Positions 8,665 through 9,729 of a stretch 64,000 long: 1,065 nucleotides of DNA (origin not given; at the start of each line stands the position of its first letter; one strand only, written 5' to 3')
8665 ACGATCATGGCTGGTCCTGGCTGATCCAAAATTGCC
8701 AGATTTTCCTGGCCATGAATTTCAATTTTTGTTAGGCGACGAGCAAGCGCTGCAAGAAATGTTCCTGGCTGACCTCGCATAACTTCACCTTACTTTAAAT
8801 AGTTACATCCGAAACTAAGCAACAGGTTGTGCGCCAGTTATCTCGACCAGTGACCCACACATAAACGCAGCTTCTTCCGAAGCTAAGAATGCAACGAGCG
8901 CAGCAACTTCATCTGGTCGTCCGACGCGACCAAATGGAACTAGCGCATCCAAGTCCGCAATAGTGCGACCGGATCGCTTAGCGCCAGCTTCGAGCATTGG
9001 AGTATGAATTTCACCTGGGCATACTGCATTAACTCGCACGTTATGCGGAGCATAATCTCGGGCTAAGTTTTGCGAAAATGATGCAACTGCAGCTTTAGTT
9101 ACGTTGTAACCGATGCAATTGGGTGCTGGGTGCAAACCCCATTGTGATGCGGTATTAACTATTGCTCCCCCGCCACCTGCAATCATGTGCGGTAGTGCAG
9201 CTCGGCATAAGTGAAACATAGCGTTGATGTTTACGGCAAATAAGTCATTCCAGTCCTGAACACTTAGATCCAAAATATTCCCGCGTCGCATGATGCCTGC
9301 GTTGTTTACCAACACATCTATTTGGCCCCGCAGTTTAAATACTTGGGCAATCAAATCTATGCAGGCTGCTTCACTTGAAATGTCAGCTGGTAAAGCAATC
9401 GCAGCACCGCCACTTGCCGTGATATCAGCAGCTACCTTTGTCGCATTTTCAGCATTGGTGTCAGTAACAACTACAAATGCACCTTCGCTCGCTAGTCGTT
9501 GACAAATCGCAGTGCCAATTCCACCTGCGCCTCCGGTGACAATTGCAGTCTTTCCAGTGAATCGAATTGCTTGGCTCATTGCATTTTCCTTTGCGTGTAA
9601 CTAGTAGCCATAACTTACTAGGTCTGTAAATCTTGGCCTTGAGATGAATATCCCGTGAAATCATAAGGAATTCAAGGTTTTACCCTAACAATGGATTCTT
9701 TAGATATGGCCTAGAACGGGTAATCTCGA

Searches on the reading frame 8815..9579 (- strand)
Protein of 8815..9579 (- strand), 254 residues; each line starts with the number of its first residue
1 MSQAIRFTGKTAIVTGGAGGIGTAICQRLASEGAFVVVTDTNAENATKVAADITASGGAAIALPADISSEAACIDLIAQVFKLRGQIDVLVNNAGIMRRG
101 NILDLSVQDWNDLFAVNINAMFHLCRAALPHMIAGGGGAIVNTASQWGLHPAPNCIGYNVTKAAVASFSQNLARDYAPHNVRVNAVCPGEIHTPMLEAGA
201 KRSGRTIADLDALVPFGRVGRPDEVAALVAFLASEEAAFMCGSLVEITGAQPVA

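Call 41: find_encoding_contigs(protein=window:8815-9579:-, flank=10000, max_places=1)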
Protein window:8815-9579:- (254 aa): 24 contigs read that carry it; 1 place shown.
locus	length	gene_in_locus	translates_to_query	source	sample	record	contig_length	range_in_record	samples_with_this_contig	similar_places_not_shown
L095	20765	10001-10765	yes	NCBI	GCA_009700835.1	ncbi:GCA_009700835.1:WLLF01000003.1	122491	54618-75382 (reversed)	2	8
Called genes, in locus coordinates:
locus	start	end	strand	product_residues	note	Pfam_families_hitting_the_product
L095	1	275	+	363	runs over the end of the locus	PF00155:Aminotran_1_2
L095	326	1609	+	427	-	PF00285:Citrate_synt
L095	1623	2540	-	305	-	PF14789:THDPS_M, PF14602:Hexapep_2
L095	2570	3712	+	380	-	PF01546:Peptidase_M20, PF07687:M20_dimer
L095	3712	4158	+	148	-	PF10604:Polyketide_cyc2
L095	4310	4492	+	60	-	PF11314:DUF3117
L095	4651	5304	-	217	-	PF01596:Methyltransf_3, PF13847:Methyltransf_31 (faint), PF13578:Methyltransf_24, PF13649:Methyltransf_25 (weak)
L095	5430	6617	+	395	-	PF00089:Trypsin, PF13365:Trypsin_2, PF00595:PDZ, PF13180:PDZ_2, PF17820:PDZ_6 (weak)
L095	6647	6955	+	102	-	PF02416:TatA_B_E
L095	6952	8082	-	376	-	PF01883:FeS_assembly_P, PF01656:CbiA, PF02374:ArsA_ATPase (faint), PF10609:ParA, PF13614:AAA_31 (weak)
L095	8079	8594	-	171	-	PF06210:DUF1003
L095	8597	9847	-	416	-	PF05239:PRC (faint), PF26205:SH3_actinomycetes, PF03448:MgtE_N, PF14841:FliG_M (faint), PF00571:CBS (weak)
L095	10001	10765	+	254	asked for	PF00106:adh_short, PF01370:Epimerase (weak), PF08659:KR, PF13561:adh_short_C2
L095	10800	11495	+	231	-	PF01553:Acyltransferase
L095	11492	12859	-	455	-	PF00270:DEAD, PF00271:Helicase_C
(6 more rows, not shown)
